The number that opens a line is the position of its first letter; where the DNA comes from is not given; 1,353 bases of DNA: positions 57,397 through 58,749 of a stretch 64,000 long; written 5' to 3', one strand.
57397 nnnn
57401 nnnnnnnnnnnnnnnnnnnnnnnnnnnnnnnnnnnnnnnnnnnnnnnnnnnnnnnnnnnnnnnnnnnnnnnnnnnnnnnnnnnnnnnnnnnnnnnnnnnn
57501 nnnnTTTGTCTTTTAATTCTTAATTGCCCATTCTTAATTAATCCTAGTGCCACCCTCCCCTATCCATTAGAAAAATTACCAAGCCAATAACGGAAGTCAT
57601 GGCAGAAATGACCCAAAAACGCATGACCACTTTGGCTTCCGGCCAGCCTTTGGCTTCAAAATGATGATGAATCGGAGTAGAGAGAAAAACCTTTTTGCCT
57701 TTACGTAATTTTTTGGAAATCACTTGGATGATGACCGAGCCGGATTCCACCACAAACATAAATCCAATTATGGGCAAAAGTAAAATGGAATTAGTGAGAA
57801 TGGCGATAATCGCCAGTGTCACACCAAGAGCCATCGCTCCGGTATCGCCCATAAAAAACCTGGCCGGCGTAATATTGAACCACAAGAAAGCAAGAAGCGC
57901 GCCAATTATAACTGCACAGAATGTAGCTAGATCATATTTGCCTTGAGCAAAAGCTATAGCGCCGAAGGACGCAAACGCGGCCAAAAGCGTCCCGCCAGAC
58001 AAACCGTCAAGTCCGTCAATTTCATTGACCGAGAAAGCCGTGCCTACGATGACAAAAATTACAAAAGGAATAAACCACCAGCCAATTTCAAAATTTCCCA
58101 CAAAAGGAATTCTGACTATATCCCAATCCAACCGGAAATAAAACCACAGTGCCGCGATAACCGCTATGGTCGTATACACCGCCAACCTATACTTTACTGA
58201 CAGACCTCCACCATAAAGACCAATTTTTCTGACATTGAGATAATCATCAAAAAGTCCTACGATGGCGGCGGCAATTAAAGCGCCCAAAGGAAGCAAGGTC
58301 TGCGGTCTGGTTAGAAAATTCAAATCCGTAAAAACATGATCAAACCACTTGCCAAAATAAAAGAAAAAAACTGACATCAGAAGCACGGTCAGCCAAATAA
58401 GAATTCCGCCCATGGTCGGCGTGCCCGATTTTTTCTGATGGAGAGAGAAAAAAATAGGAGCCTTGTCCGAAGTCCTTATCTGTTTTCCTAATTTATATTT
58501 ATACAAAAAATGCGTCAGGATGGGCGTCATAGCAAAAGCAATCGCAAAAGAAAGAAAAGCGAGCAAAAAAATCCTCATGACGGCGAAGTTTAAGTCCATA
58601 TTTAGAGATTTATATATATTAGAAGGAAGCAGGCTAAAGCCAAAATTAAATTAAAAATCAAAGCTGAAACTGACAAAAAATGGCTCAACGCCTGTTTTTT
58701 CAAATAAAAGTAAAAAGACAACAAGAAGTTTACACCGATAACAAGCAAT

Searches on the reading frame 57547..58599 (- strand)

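Call 74: search_protein_families(library=pfam, proteins=[window:57547-58599:-], max_evalue=0.001)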
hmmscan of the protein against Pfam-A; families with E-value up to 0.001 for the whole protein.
window:57547-58599:- (351 aa): 2 families
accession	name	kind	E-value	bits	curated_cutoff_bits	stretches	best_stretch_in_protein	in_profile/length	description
PF00953.26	Glycos_transf_4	-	8.7e-33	114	27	1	105-269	5-159/160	Glycosyl transferase family 4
PF10555.14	MraY_sig1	-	1.4e-05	24.7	20.1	1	57-68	1-12/13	Phospho-N-acetylmuramoyl-pentapeptide-transferase signature 1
